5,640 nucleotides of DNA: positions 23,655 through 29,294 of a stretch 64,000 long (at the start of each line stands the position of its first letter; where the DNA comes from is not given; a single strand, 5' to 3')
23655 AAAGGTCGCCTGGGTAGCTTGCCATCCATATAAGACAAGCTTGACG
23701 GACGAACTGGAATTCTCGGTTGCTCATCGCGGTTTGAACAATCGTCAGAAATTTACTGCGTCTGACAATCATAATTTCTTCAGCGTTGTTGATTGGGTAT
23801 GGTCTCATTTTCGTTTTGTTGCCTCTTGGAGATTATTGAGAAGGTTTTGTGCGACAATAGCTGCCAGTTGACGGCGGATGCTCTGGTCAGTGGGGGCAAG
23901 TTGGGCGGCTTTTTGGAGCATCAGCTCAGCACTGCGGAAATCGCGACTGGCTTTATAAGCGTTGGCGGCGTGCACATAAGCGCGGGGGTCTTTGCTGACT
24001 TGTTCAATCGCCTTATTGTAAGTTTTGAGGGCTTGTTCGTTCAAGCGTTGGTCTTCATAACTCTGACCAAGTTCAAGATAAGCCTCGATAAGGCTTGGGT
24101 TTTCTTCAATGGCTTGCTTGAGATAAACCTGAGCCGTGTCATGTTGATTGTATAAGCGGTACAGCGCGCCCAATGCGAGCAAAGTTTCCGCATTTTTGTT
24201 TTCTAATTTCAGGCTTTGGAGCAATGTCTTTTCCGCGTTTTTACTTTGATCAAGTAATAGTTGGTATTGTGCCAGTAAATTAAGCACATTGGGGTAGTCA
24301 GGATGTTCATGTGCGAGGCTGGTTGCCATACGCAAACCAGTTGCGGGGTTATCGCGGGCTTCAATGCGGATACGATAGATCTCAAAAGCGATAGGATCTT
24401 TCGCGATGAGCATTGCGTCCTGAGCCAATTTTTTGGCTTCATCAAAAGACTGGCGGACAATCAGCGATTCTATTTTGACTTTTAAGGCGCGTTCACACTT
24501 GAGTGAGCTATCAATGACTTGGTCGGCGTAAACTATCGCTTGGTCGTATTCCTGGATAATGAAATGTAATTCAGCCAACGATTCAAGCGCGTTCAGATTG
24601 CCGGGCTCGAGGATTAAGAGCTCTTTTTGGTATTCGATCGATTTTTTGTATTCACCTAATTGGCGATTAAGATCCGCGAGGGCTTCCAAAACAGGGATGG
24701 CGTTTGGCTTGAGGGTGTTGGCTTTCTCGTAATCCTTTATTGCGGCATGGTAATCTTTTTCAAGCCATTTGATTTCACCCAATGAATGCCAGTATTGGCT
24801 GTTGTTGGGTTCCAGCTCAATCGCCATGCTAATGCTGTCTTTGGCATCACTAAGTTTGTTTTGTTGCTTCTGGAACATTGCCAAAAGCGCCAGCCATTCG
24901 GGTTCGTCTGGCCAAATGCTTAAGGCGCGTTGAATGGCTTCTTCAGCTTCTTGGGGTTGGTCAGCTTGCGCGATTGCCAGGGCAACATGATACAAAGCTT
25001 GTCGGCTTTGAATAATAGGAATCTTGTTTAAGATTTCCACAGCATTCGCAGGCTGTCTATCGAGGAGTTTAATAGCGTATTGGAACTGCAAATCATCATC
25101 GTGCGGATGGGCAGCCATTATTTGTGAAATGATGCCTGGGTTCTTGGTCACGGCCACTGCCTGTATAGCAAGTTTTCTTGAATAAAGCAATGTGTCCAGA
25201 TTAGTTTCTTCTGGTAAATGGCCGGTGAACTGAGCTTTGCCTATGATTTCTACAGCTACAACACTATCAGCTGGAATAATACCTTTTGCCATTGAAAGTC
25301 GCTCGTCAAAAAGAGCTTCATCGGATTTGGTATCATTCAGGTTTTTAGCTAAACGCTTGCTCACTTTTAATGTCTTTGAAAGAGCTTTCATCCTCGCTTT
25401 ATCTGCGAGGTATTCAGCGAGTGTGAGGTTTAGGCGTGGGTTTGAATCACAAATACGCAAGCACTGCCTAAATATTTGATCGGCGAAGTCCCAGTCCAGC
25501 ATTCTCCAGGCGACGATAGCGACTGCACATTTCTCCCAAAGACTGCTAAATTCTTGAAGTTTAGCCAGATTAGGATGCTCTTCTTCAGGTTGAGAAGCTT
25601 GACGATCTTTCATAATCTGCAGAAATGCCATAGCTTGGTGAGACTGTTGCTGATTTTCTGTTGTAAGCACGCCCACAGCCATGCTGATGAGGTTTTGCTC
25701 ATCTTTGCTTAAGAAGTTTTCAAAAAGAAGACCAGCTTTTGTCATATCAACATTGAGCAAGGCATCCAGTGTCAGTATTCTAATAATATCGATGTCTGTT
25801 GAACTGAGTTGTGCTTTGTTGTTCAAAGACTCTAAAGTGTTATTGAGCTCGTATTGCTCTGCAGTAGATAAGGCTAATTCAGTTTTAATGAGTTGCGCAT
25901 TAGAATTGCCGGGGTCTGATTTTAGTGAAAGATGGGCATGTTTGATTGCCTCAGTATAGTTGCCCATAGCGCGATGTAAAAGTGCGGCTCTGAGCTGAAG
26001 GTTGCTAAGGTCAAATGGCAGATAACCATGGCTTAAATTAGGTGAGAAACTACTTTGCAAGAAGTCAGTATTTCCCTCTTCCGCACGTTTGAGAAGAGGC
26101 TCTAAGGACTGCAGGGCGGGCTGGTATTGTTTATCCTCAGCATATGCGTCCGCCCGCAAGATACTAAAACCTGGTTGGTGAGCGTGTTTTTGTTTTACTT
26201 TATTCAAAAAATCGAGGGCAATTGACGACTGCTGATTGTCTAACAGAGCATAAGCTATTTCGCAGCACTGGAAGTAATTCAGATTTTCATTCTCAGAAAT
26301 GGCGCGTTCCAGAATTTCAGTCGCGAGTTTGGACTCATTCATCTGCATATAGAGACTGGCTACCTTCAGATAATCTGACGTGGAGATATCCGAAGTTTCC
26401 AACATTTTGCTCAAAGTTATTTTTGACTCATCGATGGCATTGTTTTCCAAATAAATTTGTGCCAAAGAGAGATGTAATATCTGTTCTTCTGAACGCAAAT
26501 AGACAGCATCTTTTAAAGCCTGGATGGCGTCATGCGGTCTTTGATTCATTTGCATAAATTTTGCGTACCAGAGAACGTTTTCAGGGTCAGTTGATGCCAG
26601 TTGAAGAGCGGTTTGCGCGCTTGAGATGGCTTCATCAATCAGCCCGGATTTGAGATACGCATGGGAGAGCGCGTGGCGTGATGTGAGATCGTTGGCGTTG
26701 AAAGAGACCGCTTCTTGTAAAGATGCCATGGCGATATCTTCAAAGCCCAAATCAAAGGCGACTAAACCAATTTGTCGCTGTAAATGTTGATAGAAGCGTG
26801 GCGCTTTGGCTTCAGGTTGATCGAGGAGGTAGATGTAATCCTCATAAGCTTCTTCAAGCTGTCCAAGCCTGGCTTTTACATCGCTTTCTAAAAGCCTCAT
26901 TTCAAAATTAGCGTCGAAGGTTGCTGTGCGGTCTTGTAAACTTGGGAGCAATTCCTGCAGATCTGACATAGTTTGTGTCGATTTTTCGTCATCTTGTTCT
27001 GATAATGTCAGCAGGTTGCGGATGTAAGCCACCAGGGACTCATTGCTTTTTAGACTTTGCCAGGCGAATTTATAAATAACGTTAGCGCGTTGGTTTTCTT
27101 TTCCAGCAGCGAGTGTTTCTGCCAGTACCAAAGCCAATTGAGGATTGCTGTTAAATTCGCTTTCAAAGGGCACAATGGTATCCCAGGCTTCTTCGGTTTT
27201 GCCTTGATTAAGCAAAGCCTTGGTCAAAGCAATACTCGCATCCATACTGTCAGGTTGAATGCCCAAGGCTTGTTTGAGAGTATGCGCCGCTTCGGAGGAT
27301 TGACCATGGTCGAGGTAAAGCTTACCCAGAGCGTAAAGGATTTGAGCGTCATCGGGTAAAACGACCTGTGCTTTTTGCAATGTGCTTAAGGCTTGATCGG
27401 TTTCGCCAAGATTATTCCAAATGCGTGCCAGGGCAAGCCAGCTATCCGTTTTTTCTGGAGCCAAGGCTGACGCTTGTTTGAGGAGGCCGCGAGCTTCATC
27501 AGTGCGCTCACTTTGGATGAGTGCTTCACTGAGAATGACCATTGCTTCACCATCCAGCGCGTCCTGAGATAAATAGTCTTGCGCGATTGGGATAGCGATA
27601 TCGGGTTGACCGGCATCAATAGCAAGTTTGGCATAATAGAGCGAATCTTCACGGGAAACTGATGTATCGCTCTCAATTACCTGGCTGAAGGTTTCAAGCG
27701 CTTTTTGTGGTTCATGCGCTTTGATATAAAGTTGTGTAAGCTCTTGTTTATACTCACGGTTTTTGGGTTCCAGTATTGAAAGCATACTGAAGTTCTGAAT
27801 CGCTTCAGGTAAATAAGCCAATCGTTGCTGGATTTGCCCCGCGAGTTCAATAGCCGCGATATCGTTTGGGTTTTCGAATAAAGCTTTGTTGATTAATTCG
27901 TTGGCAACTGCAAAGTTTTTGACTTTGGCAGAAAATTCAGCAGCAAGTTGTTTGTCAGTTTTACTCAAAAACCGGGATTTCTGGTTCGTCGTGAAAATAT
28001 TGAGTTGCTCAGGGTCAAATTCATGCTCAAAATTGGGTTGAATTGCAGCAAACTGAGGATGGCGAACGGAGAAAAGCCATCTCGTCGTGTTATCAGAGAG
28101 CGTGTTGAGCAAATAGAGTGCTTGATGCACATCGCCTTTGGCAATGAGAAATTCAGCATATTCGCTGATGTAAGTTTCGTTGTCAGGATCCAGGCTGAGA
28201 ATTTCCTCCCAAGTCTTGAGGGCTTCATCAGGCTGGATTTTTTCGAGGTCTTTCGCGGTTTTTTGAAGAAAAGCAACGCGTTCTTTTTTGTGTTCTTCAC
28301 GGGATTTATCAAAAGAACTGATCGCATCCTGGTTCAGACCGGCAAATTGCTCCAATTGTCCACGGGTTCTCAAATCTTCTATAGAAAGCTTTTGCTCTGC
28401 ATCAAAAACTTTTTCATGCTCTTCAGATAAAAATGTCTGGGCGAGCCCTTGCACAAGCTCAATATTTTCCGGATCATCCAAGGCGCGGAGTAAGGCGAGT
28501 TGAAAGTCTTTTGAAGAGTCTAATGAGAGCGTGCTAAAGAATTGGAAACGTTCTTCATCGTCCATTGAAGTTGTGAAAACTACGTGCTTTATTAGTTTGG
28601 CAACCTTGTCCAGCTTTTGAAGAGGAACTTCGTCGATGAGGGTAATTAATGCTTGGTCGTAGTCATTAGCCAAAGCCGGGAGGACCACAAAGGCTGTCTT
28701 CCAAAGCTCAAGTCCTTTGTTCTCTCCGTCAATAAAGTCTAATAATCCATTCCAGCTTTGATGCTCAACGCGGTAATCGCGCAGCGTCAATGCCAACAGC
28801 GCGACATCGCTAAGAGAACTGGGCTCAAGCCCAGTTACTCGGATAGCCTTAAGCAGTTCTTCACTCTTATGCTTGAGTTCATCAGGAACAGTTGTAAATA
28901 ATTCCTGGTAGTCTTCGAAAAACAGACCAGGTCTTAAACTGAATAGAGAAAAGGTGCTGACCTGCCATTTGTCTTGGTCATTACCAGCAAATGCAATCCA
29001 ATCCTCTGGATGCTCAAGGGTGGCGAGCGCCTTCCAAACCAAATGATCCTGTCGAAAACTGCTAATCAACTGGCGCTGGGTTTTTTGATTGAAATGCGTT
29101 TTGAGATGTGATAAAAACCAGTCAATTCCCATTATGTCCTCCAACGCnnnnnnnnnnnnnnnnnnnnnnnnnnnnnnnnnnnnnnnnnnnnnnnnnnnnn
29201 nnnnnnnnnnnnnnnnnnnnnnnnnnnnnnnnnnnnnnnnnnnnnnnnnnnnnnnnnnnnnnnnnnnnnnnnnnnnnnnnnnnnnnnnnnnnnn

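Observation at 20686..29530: Sigma-54-gated operon: small membrane protein, ~1775-aa all-TPR protein, TPR-tethered clan-CD protease, small protein (candidate undescribed system)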

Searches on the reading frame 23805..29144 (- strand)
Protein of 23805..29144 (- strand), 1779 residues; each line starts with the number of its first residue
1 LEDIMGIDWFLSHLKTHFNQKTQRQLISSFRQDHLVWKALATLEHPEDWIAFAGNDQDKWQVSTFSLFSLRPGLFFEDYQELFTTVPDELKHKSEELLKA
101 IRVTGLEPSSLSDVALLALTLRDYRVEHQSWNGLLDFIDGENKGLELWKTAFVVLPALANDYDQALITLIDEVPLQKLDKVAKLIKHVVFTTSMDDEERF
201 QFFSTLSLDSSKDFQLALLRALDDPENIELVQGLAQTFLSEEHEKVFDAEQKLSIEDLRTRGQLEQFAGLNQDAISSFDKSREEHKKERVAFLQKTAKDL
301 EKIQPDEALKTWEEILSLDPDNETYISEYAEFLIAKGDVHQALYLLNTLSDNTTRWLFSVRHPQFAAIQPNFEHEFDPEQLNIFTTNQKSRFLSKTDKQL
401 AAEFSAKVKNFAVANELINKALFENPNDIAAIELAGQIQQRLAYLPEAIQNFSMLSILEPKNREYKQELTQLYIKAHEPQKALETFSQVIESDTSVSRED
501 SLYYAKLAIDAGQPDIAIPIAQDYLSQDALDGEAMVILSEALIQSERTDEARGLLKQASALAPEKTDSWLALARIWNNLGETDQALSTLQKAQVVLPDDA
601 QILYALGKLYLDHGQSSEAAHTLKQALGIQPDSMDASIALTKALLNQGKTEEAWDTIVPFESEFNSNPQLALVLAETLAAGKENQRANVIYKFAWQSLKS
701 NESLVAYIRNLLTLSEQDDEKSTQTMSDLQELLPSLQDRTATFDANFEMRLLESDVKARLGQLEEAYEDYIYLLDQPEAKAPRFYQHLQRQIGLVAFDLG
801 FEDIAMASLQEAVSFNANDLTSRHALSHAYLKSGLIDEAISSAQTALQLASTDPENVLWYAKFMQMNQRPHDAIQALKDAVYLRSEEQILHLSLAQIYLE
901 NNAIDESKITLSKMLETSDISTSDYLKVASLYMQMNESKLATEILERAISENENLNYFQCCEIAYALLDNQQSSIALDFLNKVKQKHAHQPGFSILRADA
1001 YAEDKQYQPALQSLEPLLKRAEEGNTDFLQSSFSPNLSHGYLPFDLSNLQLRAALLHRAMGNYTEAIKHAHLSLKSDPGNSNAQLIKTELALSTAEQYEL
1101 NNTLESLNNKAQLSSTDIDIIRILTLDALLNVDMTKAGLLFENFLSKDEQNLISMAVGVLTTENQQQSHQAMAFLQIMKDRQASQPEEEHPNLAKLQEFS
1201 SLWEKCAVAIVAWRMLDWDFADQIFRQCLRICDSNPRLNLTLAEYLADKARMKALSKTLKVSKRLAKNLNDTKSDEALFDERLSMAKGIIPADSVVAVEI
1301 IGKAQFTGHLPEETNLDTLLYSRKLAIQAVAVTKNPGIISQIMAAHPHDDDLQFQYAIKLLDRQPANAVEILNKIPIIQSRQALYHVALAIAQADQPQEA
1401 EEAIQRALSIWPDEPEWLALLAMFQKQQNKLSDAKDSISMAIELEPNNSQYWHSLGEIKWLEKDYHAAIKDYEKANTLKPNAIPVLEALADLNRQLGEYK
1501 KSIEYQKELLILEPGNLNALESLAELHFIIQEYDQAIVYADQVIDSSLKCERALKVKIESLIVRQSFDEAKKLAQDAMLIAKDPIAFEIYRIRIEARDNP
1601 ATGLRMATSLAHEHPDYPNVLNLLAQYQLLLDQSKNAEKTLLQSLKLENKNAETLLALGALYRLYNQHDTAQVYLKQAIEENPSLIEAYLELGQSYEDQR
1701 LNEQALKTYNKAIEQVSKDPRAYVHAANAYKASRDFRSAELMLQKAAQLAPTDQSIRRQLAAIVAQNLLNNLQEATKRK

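Call 4: search_protein_families(library=pfam, proteins=[window:23805-29144:-], max_evalue=0.01)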
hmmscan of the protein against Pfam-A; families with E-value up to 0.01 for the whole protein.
window:23805-29144:- (1779 aa): 25 families
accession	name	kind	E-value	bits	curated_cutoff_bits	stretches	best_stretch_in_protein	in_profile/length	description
PF14559.12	TPR_19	-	5.4e-51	171.2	25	6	542-609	1-68/68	Tetratricopeptide repeat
PF13428.12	TPR_14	-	1.1e-40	134.3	23.5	2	1653-1694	2-43/44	Tetratricopeptide repeat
PF07719.23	TPR_2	-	6.8e-39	129.2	27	0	600-632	1-33/34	Tetratricopeptide repeat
PF13181.12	TPR_8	-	4e-33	111.2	25.7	1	1450-1481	2-33/34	Tetratricopeptide repeat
PF00515.34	TPR_1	-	2.7e-32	109.7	27.8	2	1652-1684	1-33/34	Tetratricopeptide repeat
PF12895.13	ANAPC3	-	3.8e-30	104.4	27.2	2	597-657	20-79/82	Anaphase-promoting complex, cyclosome, subunit 3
PF13432.12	TPR_16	-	1.9e-28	99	32.7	3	604-653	1-50/65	Tetratricopeptide repeat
PF23914.1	TPR_CcmH_CycH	-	1.3e-27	97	42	3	1443-1542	44-146/158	Cytochrome c-type biogenesis protein H TPR domain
PF13424.12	TPR_12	-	1.4e-23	83.3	30.1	1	570-630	7-75/77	Tetratricopeptide repeat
PF13431.12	TPR_17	-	8.1e-21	72.9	24.4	0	1641-1672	2-33/34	Tetratricopeptide repeat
PF13414.12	TPR_11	-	1e-15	57.5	26.8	2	579-614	7-42/42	TPR repeat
PF13176.12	TPR_7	-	9.8e-13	47.5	27.9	0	824-854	3-33/36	Tetratricopeptide repeat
PF25063.1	ARM_TT21_C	-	7.2e-11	42.8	35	2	1380-1481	54-161/209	Tetratricopeptide repeat protein 21 C-terminal ARM domain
PF25062.1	ARM_TT21_N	-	1.1e-10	42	40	2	830-1018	4-195/222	Tetratricopeptide repeat protein 21 N-terminal ARM repeat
PF25058.1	ARM_TT21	-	1.8e-09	38.2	27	1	854-988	7-125/155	Tetratricopeptide repeat protein 21 ARM repeat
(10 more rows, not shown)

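Call 5: search_protein_families(library=ncbifam, proteins=[window:23805-29144:-], max_evalue=0.01)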
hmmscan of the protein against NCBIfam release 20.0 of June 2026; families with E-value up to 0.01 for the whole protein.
window:23805-29144:- (1779 aa): 30 families (the best 25 are shown)
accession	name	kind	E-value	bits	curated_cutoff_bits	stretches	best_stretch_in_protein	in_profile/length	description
TIGR02917.1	PEP_TPR_lipo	equivalog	2.9e-70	237.2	312.2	5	409-728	445-761/899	XrtA/PEP-CTERM system TPR-repeat protein PrsT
NF040959.1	MamA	equivalog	2.4e-47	161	200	6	506-653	45-192/204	magnetosome protein MamA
TIGR02521.1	type_IV_pilW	equivalog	1.1e-30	107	154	6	1387-1559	37-211/234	type IV pilus biogenesis/stability protein PilW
TIGR02552.1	LcrH_SycD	equivalog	1.4e-27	96.1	104.8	3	544-636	30-122/136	SycD/LcrH family type III secretion system chaperone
NF052415.1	T3SS_chap_SctY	equivalog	3.2e-21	75.8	70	2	598-692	4-101/106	type III secretion apparatus assembly chaperone SctY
TIGR03939.1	PGA_TPR_OMP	equivalog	6e-20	71.1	366.65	4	511-755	66-304/800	poly-beta-1,6 N-acetyl-D-glucosamine export porin PgaA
NF033920.0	C39_PA2778_fam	equivalog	1.3e-19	70.7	150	2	1374-1480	149-255/255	PA2778 family cysteine peptidase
TIGR00990.1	3a0801s09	subfamily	2.1e-18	66.3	757.25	3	1637-1760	317-439/615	mitochondrial import receptor subunit TOM70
TIGR00540.1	TPR_hemY_coli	hypoth_equivalog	1.1e-15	57.3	142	2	401-654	123-379/385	heme biosynthesis-associated TPR protein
NF008757.0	PRK11788.1-5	equivalog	9.5e-15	54.6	363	3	462-655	36-235/388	lipopolysaccharide assembly protein LapB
NF033762.1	social_mot_Tgl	equivalog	1.6e-13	50.6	225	3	1381-1475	31-126/252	social motility TPR repeat lipoprotein Tgl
NF008520.0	PRK11447.1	equivalog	4.3e-13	48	858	2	440-636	158-339/1157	cellulose synthase complex outer membrane protein BcsC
NF047371.1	FlcA_CTERM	equivalog_domain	6.4e-13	48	300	1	402-632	197-424/646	periplasmic flagellar collar protein FlcA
NF033758.1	gliding_GltE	equivalog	5.6e-11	42.1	225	1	1446-1711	83-350/411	adventurous gliding motility TPR repeat lipoprotein GltE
NF052400.1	M48_BAM_BepA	equivalog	1e-10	41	570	1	1374-1525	300-451/483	beta-barrel assembly-enhancing protease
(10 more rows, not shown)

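Call 30: search_protein_families(library=padloc, proteins=[window:23805-29132:-], max_evalue=0.01)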
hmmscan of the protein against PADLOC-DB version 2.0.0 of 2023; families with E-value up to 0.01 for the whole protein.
window:23805-29132:- (1775 aa): 0 families

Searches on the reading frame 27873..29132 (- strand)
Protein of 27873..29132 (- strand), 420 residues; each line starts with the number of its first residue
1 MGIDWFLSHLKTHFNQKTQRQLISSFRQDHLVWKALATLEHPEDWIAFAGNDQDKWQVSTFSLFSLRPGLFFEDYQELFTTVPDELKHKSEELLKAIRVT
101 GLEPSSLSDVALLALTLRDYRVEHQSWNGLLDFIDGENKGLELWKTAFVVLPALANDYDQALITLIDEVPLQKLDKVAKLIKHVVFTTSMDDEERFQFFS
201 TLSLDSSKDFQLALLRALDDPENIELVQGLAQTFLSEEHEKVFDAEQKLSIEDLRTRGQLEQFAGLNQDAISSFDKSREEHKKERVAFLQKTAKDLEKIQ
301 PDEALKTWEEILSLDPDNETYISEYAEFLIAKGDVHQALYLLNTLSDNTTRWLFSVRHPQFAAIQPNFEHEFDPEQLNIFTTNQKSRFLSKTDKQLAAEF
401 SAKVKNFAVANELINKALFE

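Call 27: find_homologous_proteins(query=window:27873-29132:-)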
Query window:27873-29132:- (420 aa): 3 proteins with E <= 0.001 among 8000 candidates.
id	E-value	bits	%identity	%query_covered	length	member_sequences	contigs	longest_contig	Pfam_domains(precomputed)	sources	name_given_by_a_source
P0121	3.6e-64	235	50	56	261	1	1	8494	-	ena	-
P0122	1.3e-63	234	34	100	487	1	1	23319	PF14559.13,PF23914.2,PF13428.13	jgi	-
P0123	1.4e-50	191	35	75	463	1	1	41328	-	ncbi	-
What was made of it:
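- Tried and rejected: It returned 3 proteins and nothing useful, because the word index is swamped by TPR (call 27).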

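Call 51: search_protein_families(library=pfam, proteins=[window:27873-29132:-], max_evalue=10)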
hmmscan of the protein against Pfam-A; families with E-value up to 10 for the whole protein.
window:27873-29132:- (420 aa): 10 families
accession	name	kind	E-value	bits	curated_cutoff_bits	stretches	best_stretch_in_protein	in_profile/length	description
PF14559.12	TPR_19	-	5.2e-06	27.1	25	1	300-347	6-53/68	Tetratricopeptide repeat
PF13428.12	TPR_14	-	0.0049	17.9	23.5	1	300-327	16-43/44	Tetratricopeptide repeat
PF23914.1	TPR_CcmH_CycH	-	0.0074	16.6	42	1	300-337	65-105/158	Cytochrome c-type biogenesis protein H TPR domain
PF12895.13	ANAPC3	-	0.013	16.2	27.2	1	300-345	4-49/82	Anaphase-promoting complex, cyclosome, subunit 3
PF20308.4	TPR-S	-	0.038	15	27.6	1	302-395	3-73/102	Tetratricopeptide Repeats-Sensor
PF07719.23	TPR_2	-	0.081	13.5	27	1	300-318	16-34/34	Tetratricopeptide repeat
PF25064.1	ARM_TT21_5th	-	0.084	13.6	27.8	1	297-351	13-67/117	TT21 fifth ARM repeats domain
PF13431.12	TPR_17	-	0.13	13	24.4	1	308-339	2-33/34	Tetratricopeptide repeat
PF10116.14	Host_attach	-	0.19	12.7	26.7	1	235-302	22-88/138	Protein required for attachment to host cells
PF00515.34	TPR_1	-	0.19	12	27.8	1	300-318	16-34/34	Tetratricopeptide repeat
